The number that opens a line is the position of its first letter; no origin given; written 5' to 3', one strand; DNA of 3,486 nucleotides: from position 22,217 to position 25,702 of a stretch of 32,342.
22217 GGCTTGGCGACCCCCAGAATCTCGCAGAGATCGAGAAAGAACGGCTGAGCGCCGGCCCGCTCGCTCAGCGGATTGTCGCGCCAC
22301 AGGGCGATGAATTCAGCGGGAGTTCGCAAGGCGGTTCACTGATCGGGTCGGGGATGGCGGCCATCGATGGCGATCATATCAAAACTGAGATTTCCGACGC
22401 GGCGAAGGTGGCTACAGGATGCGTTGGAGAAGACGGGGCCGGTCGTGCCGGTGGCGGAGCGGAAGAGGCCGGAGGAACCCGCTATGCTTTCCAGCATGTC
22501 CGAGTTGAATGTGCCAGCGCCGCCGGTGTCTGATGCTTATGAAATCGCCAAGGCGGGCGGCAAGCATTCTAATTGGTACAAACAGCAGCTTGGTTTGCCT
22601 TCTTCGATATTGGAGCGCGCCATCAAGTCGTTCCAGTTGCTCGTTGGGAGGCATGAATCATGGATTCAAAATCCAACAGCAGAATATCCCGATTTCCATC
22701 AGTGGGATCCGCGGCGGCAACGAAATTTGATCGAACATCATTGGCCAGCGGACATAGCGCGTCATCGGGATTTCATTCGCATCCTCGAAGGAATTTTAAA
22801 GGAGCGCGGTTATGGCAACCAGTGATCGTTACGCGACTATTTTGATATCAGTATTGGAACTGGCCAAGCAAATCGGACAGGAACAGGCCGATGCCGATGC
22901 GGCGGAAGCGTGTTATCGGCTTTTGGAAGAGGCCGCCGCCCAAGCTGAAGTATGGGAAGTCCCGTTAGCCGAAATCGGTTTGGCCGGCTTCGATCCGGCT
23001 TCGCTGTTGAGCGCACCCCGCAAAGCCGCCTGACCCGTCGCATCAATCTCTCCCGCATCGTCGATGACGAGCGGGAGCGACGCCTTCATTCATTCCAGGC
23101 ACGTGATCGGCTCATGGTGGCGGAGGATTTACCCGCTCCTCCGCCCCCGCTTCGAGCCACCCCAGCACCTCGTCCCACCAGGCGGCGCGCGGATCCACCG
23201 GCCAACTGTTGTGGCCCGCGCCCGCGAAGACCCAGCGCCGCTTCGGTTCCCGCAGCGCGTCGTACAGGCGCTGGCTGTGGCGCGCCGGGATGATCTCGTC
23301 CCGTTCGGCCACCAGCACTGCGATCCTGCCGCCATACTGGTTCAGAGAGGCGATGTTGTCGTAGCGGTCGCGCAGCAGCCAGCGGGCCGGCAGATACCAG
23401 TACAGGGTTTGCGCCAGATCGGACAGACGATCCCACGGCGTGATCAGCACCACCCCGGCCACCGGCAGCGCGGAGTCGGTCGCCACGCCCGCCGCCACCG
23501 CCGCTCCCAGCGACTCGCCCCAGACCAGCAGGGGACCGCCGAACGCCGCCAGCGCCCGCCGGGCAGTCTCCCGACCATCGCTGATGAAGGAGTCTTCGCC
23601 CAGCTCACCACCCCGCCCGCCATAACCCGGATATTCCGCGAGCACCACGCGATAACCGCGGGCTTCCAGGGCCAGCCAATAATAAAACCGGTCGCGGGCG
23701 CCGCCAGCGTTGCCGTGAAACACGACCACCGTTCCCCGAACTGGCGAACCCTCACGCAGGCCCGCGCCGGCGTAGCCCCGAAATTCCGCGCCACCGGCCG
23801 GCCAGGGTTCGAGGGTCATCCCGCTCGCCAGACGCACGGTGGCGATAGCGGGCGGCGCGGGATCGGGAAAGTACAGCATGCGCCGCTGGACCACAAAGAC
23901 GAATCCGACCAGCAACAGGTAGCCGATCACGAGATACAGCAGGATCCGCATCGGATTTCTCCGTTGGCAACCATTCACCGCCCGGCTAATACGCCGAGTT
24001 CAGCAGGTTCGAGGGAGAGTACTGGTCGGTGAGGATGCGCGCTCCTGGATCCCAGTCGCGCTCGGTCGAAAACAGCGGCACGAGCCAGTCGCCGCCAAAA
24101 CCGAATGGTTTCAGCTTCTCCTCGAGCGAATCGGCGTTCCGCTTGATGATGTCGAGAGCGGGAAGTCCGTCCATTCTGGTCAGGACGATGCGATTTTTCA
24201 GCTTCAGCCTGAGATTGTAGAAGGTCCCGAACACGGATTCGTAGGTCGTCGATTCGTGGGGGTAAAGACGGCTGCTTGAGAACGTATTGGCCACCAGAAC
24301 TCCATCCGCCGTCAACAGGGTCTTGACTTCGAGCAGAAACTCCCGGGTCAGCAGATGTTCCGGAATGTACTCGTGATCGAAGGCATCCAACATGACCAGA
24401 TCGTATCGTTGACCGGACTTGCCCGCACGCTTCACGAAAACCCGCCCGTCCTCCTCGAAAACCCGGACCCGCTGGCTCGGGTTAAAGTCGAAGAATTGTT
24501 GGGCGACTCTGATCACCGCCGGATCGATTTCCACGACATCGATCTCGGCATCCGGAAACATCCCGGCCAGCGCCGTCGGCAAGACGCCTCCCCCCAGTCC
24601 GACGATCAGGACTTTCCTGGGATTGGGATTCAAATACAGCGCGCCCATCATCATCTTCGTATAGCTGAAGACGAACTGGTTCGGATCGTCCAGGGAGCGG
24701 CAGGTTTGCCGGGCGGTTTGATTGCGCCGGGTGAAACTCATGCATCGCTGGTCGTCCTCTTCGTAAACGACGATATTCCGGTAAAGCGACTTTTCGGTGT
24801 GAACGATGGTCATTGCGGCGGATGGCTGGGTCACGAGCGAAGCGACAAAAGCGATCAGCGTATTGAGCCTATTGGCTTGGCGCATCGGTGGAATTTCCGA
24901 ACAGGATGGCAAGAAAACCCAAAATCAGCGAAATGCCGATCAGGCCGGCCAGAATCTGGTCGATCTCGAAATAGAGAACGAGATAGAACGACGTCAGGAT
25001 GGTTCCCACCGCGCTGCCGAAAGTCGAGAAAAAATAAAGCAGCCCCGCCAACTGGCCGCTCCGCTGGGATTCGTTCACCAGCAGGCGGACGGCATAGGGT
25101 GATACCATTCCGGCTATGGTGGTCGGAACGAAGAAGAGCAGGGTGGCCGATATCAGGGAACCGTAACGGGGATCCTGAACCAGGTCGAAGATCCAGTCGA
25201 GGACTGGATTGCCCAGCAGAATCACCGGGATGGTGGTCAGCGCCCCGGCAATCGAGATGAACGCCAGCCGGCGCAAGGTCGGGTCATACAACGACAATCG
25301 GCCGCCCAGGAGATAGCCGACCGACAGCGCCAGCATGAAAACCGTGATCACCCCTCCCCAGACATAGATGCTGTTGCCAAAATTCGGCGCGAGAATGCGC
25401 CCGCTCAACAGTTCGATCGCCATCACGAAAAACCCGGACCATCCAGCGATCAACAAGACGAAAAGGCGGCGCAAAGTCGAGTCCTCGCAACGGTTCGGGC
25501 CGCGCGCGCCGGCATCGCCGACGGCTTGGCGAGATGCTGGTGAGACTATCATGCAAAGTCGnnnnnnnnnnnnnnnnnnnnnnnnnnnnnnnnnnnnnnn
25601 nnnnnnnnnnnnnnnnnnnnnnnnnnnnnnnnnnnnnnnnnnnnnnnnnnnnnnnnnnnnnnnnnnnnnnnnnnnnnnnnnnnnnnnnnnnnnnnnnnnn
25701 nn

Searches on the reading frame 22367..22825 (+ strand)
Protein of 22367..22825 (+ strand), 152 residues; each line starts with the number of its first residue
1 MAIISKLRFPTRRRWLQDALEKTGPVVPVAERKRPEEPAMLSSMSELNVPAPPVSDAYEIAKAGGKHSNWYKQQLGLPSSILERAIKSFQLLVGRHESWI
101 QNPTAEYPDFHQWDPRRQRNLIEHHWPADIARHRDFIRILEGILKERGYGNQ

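Call 21: search_protein_families(library=pfam, proteins=[window:22367-22825:+], max_evalue=0.01)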
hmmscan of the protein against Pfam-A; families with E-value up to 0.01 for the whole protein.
window:22367-22825:+ (152 aa): 0 families

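Call 34: search_protein_families(library=padloc, proteins=[window:22367-22825:+], max_evalue=0.01)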
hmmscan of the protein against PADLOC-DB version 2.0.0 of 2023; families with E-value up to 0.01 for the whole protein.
window:22367-22825:+ (152 aa): 0 families

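Call 35: search_protein_families(library=ncbifam, proteins=[window:22367-22825:+], max_evalue=0.01)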
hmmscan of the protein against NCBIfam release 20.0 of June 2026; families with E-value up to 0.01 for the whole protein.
window:22367-22825:+ (152 aa): 0 families

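Call 45: find_homologous_proteins(query=window:22367-22825:+, max_evalue=0.001)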
Query window:22367-22825:+ (152 aa): 8 proteins with E <= 0.001 among 30 candidates.
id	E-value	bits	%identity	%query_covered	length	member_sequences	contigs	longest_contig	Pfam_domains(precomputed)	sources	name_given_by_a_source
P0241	1.3e-68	248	96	74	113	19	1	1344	-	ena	-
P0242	6.4e-56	207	90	69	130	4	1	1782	-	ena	-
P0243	4.5e-41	158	60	73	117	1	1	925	-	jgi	jgi:hypothetical protein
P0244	1.1e-31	128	52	86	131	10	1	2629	-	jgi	jgi:hypothetical protein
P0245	1.3e-20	92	49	63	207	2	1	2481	-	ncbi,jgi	-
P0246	2.2e-19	88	49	62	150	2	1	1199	-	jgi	jgi:hypothetical protein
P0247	1.4e-18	85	42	70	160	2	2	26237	-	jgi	jgi:peptidoglycan hydrolase CwlO-like protein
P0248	3.2e-12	65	42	61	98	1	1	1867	-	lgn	-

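Call 46: find_encoding_contigs(protein=P0247, flank=5000, max_places=2)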
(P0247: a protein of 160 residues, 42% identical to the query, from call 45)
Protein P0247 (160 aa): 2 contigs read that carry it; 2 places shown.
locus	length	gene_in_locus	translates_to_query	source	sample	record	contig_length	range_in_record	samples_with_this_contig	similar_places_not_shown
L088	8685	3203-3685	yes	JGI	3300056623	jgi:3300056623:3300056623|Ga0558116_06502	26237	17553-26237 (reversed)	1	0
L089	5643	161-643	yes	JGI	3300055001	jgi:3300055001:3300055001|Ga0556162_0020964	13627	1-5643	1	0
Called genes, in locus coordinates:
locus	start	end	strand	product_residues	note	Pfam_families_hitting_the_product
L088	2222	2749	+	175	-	PF12760:Zn_ribbon_IS1595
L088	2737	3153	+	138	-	PF12762:DDE_Tnp_IS1595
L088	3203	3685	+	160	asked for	-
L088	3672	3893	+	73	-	-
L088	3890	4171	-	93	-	-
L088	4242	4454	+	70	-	-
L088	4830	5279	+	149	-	PF00581:Rhodanese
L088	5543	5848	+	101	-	-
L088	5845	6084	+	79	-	PF00015:MCPsignal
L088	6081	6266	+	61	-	PF00015:MCPsignal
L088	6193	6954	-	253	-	PF00892:EamA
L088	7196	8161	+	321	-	PF27225:AF_1859_N, PF10040:CRISPR_Cas6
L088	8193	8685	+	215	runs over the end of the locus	PF06347:SH3_4 (faint), PF08239:SH3_3 (weak), PF27665:UCP028175 (weak)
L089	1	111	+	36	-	?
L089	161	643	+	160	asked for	-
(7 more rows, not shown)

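Call 47: find_encoding_contigs(protein=P0244, flank=5000, max_places=2)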
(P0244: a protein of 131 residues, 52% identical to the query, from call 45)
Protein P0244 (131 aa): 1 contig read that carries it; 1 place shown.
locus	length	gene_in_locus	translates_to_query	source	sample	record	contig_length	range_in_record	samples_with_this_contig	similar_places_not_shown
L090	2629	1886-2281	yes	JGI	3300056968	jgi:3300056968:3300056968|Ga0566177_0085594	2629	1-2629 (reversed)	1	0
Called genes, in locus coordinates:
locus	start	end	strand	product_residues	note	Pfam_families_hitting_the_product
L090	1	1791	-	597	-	?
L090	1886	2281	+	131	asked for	-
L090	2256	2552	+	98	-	-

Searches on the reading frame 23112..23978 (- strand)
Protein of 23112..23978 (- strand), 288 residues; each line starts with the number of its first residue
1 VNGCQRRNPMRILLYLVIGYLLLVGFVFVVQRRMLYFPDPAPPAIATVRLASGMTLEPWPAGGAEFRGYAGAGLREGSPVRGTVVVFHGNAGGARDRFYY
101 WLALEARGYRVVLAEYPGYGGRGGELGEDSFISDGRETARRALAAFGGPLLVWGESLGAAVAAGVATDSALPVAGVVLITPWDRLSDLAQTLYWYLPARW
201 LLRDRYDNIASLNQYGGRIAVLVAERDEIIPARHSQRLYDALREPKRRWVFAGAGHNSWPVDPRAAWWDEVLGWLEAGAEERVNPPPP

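Call 21: search_protein_families(library=pfam, proteins=[window:23112-23978:-], max_evalue=0.01)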
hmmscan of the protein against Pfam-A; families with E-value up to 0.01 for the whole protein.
window:23112-23978:- (288 aa): 5 families
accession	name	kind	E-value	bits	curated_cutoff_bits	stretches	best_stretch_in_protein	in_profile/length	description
PF00561.26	Abhydrolase_1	-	2.5e-13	50.7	25.8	1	83-208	2-131/245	alpha/beta hydrolase fold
PF12146.15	Hydrolase_4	-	3.5e-13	49.9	27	1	79-188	2-116/239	Serine aminopeptidase, S33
PF12697.13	Abhydrolase_6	-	2.6e-07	32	26.3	1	84-204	1-117/217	Alpha/beta hydrolase family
PF06342.18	DUF1057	-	2.4e-05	24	21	1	79-181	33-135/297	Alpha/beta hydrolase of unknown function (DUF1057)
PF00326.27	Peptidase_S9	-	0.0017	18.4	22.6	0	150-276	66-207/213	Prolyl oligopeptidase family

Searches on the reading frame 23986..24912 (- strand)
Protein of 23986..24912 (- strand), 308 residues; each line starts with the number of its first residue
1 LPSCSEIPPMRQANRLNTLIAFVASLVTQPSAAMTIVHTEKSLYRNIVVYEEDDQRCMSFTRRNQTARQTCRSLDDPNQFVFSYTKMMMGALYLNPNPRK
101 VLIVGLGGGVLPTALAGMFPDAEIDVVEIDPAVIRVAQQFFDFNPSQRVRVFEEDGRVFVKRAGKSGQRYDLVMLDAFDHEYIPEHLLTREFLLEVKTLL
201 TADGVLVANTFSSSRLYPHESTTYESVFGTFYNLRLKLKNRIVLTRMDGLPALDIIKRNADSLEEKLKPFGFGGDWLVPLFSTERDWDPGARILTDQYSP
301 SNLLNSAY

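Call 21: search_protein_families(library=pfam, proteins=[window:23986-24912:-], max_evalue=0.01)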
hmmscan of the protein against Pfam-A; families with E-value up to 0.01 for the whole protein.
window:23986-24912:- (308 aa): 6 families
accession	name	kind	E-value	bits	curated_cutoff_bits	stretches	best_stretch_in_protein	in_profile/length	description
PF01564.23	Spermine_synth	-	4.1e-15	56.2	22.9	1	82-213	2-133/186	Spermine/spermidine synthase domain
PF05175.20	MTS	-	1.6e-05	25.1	23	1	85-210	20-142/170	Methyltransferase small domain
PF08242.18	Methyltransf_12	-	0.00044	21.4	30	1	102-206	1-98/98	Methyltransferase domain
PF13649.12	Methyltransf_25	-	0.00045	21.3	27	1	101-204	1-97/97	Methyltransferase domain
PF13847.12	Methyltransf_31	-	0.0006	20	27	1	101-218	7-119/145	Methyltransferase domain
PF00891.24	Methyltransf_2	-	0.0012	18.7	22.3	1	102-212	67-169/210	O-methyltransferase domain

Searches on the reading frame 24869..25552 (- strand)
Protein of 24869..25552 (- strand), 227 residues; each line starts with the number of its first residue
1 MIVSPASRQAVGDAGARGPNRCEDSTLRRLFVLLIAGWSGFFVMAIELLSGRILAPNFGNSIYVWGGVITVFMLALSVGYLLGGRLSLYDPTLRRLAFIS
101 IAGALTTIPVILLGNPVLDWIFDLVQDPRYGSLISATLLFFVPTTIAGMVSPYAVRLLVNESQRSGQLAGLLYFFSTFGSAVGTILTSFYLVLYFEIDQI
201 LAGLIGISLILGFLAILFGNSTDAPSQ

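Call 21: search_protein_families(library=pfam, proteins=[window:24869-25552:-], max_evalue=0.01)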
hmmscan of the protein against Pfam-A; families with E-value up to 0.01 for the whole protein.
window:24869-25552:- (227 aa): 0 families

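Call 34: search_protein_families(library=padloc, proteins=[window:24869-25552:-], max_evalue=0.01)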
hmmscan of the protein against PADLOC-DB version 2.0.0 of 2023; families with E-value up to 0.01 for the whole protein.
window:24869-25552:- (227 aa): 0 families

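Call 35: search_protein_families(library=ncbifam, proteins=[window:24869-25552:-], max_evalue=0.01)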
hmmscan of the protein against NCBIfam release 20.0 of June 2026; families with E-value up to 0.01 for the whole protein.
window:24869-25552:- (227 aa): 1 family
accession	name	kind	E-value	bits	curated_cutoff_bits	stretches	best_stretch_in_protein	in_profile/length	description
NF037959.1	MFS_SpdSyn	subfamily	8.8e-28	97.3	40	1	44-219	5-182/480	fused MFS/spermidine synthase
